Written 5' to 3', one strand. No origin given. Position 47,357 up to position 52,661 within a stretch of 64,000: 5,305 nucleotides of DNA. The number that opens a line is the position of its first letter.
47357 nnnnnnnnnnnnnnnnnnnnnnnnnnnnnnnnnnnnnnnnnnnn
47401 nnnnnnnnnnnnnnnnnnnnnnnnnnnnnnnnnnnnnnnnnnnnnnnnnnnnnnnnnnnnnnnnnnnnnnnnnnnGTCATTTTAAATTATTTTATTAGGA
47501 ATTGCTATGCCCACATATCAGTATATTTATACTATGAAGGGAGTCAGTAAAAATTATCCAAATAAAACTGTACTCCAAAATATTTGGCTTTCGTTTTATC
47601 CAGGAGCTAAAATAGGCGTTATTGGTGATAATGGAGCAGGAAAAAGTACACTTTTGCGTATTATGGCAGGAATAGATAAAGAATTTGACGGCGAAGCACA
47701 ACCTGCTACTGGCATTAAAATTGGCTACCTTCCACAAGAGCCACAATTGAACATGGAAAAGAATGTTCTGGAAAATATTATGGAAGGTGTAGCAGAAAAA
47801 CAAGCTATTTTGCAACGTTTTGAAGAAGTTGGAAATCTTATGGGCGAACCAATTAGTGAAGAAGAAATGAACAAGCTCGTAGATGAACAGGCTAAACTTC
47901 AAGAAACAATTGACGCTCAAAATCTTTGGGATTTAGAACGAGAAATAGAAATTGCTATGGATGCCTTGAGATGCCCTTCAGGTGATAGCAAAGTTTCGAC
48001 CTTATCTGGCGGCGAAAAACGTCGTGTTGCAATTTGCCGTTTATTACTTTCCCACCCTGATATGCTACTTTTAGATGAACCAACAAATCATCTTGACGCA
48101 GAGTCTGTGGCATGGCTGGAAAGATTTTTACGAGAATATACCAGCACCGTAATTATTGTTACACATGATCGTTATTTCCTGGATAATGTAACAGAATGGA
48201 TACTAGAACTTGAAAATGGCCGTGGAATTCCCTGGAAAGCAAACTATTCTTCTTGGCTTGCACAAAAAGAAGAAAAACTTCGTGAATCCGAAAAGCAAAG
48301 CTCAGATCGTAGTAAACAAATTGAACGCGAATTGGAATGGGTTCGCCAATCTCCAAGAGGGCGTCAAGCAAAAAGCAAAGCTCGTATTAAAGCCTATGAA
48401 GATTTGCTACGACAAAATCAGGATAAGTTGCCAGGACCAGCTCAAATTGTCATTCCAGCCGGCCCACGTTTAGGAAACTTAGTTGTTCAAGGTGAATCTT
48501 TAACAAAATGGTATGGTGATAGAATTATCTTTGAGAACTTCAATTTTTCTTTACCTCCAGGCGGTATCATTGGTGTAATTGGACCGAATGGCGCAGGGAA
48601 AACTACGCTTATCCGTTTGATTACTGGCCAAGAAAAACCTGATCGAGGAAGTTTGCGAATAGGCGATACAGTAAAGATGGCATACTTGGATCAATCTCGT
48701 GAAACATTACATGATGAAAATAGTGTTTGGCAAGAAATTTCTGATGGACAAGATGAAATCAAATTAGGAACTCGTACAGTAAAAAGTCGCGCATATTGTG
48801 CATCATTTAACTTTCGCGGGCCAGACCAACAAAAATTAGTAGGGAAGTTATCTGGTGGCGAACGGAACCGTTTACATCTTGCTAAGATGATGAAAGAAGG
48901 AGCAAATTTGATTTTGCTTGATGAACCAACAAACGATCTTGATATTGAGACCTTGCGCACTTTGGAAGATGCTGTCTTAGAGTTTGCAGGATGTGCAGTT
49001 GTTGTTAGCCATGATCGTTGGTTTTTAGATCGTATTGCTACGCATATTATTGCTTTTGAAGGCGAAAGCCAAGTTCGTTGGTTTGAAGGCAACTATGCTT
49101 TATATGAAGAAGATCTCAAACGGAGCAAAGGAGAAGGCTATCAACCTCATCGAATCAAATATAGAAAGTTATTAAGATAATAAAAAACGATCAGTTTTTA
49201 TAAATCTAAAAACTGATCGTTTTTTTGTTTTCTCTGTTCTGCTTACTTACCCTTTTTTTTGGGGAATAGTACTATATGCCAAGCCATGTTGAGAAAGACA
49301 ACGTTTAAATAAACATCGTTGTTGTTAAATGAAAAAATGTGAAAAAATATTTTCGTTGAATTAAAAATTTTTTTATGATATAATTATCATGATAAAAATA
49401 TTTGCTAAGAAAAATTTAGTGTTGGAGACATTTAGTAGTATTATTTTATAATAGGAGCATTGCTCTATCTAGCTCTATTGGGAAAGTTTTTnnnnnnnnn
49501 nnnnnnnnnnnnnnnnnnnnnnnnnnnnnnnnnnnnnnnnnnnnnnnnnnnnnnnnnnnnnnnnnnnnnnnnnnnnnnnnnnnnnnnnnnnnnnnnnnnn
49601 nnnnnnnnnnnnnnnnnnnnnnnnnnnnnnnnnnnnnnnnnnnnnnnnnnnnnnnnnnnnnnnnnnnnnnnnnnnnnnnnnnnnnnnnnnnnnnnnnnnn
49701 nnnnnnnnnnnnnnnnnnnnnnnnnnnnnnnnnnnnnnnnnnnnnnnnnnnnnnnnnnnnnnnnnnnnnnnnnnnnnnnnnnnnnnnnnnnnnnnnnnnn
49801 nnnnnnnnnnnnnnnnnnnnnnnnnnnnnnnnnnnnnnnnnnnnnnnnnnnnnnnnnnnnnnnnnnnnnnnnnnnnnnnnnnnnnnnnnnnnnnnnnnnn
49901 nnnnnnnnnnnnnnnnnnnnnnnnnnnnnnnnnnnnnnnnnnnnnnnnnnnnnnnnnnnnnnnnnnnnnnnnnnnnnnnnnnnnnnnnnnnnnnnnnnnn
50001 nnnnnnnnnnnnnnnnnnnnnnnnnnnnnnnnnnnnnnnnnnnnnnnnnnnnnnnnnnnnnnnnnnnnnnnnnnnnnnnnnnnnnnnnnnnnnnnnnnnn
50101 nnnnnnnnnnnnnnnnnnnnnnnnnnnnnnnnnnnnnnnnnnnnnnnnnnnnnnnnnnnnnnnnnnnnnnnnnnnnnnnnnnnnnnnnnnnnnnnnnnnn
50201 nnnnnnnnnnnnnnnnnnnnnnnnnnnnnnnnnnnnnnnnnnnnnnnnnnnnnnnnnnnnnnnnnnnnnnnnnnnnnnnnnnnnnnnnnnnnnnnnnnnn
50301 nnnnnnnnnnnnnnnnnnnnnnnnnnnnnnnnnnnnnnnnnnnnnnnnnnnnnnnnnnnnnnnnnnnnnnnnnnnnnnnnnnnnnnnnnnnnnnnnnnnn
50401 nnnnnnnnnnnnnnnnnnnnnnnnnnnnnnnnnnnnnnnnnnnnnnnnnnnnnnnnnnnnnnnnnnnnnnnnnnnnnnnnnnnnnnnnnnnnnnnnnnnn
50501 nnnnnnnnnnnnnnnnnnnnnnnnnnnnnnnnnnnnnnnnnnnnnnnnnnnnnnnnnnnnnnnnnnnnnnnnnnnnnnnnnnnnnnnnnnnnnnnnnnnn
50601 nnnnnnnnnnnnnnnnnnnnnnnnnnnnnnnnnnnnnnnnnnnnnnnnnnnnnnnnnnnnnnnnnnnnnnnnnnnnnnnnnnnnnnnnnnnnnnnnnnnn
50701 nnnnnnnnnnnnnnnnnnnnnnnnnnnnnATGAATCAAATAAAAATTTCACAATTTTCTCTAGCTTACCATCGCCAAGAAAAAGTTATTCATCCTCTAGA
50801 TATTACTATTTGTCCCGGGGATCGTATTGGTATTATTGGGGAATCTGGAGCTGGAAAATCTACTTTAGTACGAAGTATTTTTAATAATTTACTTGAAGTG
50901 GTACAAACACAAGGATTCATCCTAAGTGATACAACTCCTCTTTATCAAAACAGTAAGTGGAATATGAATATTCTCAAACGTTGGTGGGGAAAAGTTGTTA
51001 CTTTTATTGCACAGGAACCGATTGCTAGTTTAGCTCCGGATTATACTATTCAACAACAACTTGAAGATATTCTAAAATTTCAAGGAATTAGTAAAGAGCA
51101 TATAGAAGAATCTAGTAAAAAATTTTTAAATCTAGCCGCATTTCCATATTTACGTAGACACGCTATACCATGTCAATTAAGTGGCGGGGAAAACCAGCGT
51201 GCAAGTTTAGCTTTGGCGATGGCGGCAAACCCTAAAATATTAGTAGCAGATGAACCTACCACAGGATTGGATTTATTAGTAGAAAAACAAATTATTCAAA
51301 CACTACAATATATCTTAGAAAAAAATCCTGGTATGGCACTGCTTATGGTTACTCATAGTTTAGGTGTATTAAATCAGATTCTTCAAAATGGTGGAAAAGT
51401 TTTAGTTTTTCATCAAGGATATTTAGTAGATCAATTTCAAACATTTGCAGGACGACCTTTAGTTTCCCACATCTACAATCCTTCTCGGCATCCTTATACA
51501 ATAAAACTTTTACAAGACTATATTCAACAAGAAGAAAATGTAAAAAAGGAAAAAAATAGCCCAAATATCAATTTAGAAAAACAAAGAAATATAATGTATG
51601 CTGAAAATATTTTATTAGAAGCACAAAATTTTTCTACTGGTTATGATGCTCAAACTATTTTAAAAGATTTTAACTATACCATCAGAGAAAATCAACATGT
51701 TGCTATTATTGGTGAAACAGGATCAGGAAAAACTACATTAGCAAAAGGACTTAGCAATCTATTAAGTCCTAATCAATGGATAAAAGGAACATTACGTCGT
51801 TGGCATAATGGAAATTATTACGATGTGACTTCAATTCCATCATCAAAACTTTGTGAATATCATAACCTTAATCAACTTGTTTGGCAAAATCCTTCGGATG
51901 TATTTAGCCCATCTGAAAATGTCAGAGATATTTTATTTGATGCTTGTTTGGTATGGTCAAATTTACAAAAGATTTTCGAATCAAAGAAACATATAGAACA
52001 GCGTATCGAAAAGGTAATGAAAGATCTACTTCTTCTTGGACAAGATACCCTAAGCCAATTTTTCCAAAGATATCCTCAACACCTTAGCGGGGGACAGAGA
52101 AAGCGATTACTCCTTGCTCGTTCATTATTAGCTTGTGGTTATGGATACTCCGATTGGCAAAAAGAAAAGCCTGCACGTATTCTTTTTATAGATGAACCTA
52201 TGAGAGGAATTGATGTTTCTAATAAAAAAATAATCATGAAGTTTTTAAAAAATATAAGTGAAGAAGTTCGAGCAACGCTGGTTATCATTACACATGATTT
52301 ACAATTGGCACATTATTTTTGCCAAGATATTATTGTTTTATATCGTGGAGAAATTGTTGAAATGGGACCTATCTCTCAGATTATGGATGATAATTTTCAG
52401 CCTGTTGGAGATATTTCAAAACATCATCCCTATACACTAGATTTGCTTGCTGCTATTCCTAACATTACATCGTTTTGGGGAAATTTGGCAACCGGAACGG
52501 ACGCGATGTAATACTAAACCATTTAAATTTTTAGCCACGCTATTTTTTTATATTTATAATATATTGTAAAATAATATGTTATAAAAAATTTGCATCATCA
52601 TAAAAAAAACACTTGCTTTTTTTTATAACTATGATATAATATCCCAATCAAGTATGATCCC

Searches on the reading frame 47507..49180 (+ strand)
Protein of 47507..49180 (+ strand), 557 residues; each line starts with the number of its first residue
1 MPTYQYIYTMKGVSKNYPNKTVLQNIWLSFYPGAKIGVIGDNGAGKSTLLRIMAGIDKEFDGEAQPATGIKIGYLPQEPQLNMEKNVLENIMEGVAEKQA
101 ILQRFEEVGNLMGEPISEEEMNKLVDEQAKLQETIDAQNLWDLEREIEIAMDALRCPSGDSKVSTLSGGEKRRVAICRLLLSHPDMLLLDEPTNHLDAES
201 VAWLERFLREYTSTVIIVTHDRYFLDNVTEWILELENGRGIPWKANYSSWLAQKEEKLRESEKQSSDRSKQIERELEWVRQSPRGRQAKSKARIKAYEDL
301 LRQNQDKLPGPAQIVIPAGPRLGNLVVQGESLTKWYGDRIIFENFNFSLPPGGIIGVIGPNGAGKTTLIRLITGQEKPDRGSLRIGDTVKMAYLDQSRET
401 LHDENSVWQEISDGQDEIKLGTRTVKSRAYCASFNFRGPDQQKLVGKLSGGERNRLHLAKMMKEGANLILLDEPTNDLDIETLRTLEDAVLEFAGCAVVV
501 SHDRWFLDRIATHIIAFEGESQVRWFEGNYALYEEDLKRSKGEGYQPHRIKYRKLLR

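Call 36: search_protein_families(library=ncbifam, proteins=[window:47507-49180:+], max_evalue=1e-10)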
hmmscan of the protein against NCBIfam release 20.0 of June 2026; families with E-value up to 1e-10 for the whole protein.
window:47507-49180:+ (557 aa): 178 families (the best 25 are shown)
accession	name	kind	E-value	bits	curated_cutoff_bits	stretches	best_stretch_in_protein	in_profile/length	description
TIGR03719.1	ABC_ABC_ChvD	subfamily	4.6e-278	923.3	806.75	1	5-555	2-552/552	energy-dependent translational throttle protein EttA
NF008775.0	PRK11819.1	equivalog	1.7e-275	914.9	599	1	4-556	3-555/556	energy-dependent translational throttle protein EttA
NF050005.1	ABC_ATPase_Uup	equivalog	1.5e-134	449.6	900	1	9-538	5-531/636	ATP-binding cassette ATPase Uup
NF008358.0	PRK11147.1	equivalog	3.2e-125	418.8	936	1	9-531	5-524/635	ABC transporter ATP-binding protein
NF000355.4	ribo_prot_ABC_F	equivalog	2.6e-115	386.2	380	3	310-504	297-486/499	ribosomal protection-like ABC-F family protein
NF000171.1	ABCF_producer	exception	3.6e-96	322.7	800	3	8-280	4-278/541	TlrC/CarA/OleB/SrmB family ABC-F type ribosomal protection protein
NF007921.0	PRK10636.1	equivalog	5.4e-86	289.2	917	2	131-538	113-520/638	ABC transporter ATP-binding protein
NF011646.0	PRK15064.1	equivalog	6.3e-82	275.7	762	1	12-534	6-524/530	ABC-F family ATPase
NF000170.2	ABCF_Vga_all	exception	3.8e-79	266.6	725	2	323-540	268-475/521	Vga family ABC-F type ribosomal protection protein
NF000166.1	ABCF_CarA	exception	3.8e-79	266.3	1050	3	9-258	7-270/556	ABC-F type ribosomal protection protein Car(A)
NF000168.2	ABCF_Msr_all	exception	2.1e-77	260.7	680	2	327-515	297-476/487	Msr family ABC-F type ribosomal protection protein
NF043038.1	ABCF_CplR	exception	4.5e-76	256.7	780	2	331-539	291-490/544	ABC-F type ribosomal protection protein CplR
NF000169.2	ABCF_Sal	exception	4.9e-76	256.5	725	3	326-495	315-479/542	Sal family ABC-F type ribosomal protection protein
NF000514.1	ABCF_OptrA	exception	1e-66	225.6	1450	1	15-536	28-550/655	ABC-F type ribosomal protection protein OptrA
NF000167.2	ABCF_Lsa_all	exception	1.7e-63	215.3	750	2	131-292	85-239/492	Lsa family ABC-F type ribosomal protection protein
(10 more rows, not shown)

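Call 37: find_homologous_proteins(query=window:47507-49180:+, max_evalue=1e-100)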
Query window:47507-49180:+ (557 aa): 8000 proteins with E <= 1e-100 among 8000 candidates; the best 120 are listed.
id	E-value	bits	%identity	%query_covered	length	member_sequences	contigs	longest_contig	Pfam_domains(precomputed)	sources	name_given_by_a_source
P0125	0.0e+0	1268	100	100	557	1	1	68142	PF00005.34,PF08477.20,PF13476.13,PF13555.13,PF02463.26,PF13166.13,PF13304.13,PF12848.14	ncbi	-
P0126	0.0e+0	1117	86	100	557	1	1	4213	PF00005.34,PF13476.13,PF13555.13,PF13401.13,PF02463.26,PF13304.13,PF12848.14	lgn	-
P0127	1.5e-279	946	73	100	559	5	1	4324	PF01926.30,PF00005.34,PF00350.30,PF13476.13,PF13521.13,PF13555.13,PF13401.13,PF02463.26,PF13304.13,PF12848.14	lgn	-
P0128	8.9e-278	940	71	100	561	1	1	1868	PF00005.34,PF13555.13,PF13401.13,PF13238.13,PF02463.26,PF13166.13,PF13304.13,PF12848.14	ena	-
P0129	1.7e-277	940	71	100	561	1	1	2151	PF00005.34,PF13555.13,PF13401.13,PF13238.13,PF02463.26,PF13166.13,PF13304.13,PF12848.14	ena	-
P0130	2.3e-277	939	71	100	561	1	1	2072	PF00005.34,PF13555.13,PF13401.13,PF13238.13,PF02463.26,PF13166.13,PF13304.13,PF12848.14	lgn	-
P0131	2.8e-277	939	71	100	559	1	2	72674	PF00005.34,PF13555.13,PF13401.13,PF13238.13,PF02463.26,PF13166.13,PF13304.13,PF12848.14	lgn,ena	-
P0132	6.7e-277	938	71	99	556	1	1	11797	PF00005.34,PF13476.13,PF13555.13,PF13401.13,PF02463.26,PF13166.13,PF13304.13,PF12848.14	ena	-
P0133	1.8e-276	936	71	100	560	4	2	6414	PF00005.34,PF13555.13,PF13401.13,PF13238.13,PF02463.26,PF13166.13,PF13304.13,PF12848.14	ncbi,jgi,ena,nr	ncbi:MAG TPA: energy-dependent translational throttle protein EttA [Planctomycetota bacterium]|nr:en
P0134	2.0e-276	936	70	100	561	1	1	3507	PF00005.34,PF13555.13,PF13401.13,PF13238.13,PF02463.26,PF13166.13,PF13304.13,PF12848.14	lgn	-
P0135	4.4e-273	925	71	99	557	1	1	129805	PF01926.30,PF00005.34,PF13521.13,PF13401.13,PF02463.26,PF13166.13,PF13304.13,PF12848.14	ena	-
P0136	1.1e-269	914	71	99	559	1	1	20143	PF00005.34,PF13476.13,PF13555.13,PF13401.13,PF02463.26,PF13304.13,PF12848.14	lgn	-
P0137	1.0e-268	911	71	99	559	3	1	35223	PF00005.34,PF13476.13,PF13555.13,PF13401.13,PF02463.26,PF13304.13,PF12848.14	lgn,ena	-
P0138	3.3e-264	896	71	98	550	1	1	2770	PF00005.34,PF13238.13,PF02463.26,PF13304.13,PF12848.14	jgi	jgi:ATP-binding cassette ChvD family protein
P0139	5.5e-264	895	69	99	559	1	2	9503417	PF00005.34,PF13476.13,PF13555.13,PF13401.13,PF02463.26,PF13481.13,PF13304.13,PF12848.14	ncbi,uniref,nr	ncbi:energy-dependent translational throttle protein EttA [Candidatus Uabimicrobium amorphum]|uniref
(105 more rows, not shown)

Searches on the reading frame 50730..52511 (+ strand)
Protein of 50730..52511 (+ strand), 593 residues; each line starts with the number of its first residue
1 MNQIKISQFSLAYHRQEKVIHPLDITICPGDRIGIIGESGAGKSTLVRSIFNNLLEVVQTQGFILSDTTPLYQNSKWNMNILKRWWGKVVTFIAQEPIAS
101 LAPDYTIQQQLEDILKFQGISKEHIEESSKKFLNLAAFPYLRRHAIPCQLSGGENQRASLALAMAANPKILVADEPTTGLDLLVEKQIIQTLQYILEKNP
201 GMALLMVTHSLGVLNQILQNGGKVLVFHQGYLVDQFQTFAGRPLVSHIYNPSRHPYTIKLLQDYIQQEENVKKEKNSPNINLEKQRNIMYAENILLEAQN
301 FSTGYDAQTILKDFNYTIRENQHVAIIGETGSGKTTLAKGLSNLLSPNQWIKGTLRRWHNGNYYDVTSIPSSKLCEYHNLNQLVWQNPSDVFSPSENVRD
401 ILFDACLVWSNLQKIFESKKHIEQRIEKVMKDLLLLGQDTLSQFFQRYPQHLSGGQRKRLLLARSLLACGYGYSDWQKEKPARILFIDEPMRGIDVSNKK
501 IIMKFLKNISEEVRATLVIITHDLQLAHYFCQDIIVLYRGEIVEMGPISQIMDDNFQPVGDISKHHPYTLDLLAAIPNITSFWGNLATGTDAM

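Call 36: search_protein_families(library=ncbifam, proteins=[window:50730-52511:+], max_evalue=1e-10)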
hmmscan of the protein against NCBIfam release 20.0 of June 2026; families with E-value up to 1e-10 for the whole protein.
window:50730-52511:+ (593 aa): 178 families (the best 25 are shown)
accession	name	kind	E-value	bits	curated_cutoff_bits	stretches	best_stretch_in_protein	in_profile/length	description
NF011713.0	PRK15134.1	equivalog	9.2e-68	229.1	834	1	4-554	6-516/529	microcin C ABC transporter ATP-binding protein YejF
TIGR04521.1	ECF_ATPase_2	equivalog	3.7e-63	213.2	330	2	8-237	5-228/279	energy-coupling factor transporter ATPase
NF008453.0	PRK11308.1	subfamily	4.2e-62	210.3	408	2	310-580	37-269/334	dipeptide ABC transporter ATP-binding protein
NF047576.1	opine_ATP_CntF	equivalog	7e-62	209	385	2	14-264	14-253/264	staphylopine uptake ABC transporter ATP-binding protein CntF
TIGR02770.1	nickel_nikD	equivalog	7.4e-62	208.7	318.7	2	20-237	2-209/230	nickel import ATP-binding protein NikD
NF047578.1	opine_ATP_CntD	equivalog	9.3e-61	205.4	380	2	8-263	7-252/266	staphylopine uptake ABC transporter ATP-binding protein CntD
NF007010.1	PRK09473.1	subfamily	1.2e-59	201.6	575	2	20-264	21-254/318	oligopeptide ABC transporter ATP-binding protein OppD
TIGR02769.1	nickel_nikE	equivalog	5.7e-59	199.7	332.55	2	13-238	20-235/265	nickel import ATP-binding protein NikE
NF007739.0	PRK10419.1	subfamily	9.5e-58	195.8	354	2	12-237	20-235/268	nickel ABC transporter ATP-binding protein NikE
NF043079.1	MMSYN1_0167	equivalog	2.4e-57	195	740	2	79-266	297-476/561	oligopeptide ABC transporter ATP-binding protein OppD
TIGR02315.1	ABC_phnC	equivalog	7.4e-55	186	266.1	2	296-557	2-239/243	phosphonate ABC transporter ATP-binding protein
NF007613.0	PRK10261.1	equivalog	1.4e-54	185.6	1077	2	6-263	15-271/623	glutathione ABC transporter ATP-binding protein GsiA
NF011659.0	PRK15079.1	equivalog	2.6e-53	180.9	540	2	8-270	28-274/334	murein tripeptide/oligopeptide ABC transporter ATP binding protein OppF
NF008246.0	PRK11022.1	equivalog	1.1e-52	179.2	541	2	19-264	22-257/326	dipeptide ABC transporter ATP-binding protein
TIGR04520.1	ECF_ATPase_1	equivalog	1e-51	175.9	315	2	299-555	4-227/269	energy-coupling factor transporter ATPase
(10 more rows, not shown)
